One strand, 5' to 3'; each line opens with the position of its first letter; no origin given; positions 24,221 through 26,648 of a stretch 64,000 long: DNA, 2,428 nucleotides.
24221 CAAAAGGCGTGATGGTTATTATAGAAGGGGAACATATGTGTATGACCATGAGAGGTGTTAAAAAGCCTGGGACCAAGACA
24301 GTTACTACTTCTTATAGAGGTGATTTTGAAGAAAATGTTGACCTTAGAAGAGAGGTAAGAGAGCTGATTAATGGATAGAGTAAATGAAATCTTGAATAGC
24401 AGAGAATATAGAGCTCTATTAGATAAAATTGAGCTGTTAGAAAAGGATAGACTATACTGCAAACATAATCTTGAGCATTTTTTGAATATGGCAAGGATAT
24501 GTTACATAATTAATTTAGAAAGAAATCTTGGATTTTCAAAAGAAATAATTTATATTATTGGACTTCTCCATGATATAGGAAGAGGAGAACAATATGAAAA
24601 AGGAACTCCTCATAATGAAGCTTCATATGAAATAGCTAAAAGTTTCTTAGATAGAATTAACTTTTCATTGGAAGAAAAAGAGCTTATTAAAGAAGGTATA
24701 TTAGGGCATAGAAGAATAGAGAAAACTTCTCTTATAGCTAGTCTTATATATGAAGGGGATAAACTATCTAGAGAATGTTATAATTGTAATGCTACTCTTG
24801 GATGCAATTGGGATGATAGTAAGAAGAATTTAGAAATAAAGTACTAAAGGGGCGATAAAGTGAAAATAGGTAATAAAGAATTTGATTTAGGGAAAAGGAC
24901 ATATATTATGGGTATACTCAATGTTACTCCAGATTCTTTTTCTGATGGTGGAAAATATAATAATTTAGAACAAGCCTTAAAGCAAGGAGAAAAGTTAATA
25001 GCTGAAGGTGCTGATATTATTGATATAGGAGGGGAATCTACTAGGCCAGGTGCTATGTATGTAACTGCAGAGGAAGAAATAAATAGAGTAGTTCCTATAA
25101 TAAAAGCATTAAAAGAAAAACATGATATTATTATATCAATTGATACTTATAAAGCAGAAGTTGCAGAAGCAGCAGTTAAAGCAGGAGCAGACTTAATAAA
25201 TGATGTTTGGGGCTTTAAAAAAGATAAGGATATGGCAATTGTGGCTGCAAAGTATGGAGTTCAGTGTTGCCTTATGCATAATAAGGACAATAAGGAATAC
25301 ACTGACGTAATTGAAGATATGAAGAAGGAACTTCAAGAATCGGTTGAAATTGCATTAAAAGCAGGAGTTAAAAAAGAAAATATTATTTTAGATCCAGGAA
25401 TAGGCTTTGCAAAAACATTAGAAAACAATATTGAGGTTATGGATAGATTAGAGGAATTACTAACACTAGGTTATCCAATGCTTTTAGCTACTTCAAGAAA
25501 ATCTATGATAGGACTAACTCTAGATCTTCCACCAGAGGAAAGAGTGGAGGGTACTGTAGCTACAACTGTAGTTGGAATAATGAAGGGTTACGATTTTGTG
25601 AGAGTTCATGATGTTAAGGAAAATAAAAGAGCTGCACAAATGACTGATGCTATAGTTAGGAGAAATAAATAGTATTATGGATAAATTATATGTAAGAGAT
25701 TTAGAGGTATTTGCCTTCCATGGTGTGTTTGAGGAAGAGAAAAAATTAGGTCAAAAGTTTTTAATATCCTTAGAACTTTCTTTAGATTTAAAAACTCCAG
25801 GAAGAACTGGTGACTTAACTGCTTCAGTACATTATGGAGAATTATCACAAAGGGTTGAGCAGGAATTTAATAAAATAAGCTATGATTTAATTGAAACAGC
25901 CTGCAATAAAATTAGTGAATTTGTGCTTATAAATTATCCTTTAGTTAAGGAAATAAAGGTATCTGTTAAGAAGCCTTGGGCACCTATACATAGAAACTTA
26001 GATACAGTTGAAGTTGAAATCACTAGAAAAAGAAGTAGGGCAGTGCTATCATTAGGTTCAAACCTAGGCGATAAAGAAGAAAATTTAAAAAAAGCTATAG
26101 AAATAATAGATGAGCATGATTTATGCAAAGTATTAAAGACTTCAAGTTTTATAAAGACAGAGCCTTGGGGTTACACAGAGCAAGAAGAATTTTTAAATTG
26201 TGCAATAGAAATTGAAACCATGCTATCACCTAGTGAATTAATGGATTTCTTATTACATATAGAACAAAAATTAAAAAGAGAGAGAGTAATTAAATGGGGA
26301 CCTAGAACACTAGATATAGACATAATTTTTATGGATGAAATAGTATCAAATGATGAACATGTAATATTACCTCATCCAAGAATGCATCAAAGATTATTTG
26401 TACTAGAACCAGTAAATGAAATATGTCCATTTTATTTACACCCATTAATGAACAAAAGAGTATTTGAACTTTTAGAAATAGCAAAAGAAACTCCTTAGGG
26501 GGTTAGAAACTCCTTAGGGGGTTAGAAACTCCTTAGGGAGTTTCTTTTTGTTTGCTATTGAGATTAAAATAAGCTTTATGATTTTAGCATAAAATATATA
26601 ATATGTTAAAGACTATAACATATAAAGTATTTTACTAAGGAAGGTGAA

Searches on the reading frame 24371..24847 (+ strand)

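Call 14: search_protein_families(library=pfam, proteins=[window:24371-24847:+])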
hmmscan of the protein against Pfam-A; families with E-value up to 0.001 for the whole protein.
window:24371-24847:+ (158 aa): 1 family
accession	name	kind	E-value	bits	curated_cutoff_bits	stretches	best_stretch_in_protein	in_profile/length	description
PF01966.28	HD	-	3.7e-12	47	22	1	34-134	2-115/116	HD domain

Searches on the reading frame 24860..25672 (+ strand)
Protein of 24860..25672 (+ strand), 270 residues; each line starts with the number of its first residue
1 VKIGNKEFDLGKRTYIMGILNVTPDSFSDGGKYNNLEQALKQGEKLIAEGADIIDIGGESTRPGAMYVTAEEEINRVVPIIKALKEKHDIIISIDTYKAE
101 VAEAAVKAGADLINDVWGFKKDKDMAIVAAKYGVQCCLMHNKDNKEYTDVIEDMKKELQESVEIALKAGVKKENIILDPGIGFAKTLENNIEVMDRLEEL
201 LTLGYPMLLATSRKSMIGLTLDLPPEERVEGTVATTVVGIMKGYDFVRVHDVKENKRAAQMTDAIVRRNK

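Call 14: search_protein_families(library=pfam, proteins=[window:24860-25672:+])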
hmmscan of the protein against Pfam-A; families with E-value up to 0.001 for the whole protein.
window:24860-25672:+ (270 aa): 1 family
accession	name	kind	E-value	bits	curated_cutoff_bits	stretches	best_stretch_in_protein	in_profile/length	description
PF00809.28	Pterin_bind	-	2e-87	293.3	25.5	1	17-250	1-244/244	Pterin binding enzyme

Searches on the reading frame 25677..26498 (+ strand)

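Call 14: search_protein_families(library=pfam, proteins=[window:25677-26498:+])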
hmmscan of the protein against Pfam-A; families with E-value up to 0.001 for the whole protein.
window:25677-26498:+ (273 aa): 2 families
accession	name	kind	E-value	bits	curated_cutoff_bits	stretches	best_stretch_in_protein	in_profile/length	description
PF01288.25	HPPK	-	1.6e-41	141.8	25.7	1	123-251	1-116/116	7,8-dihydro-6-hydroxymethylpterin-pyrophosphokinase (HPPK)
PF02152.23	FolB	-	2.8e-33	115.2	31.8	1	5-116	2-113/113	Dihydroneopterin aldolase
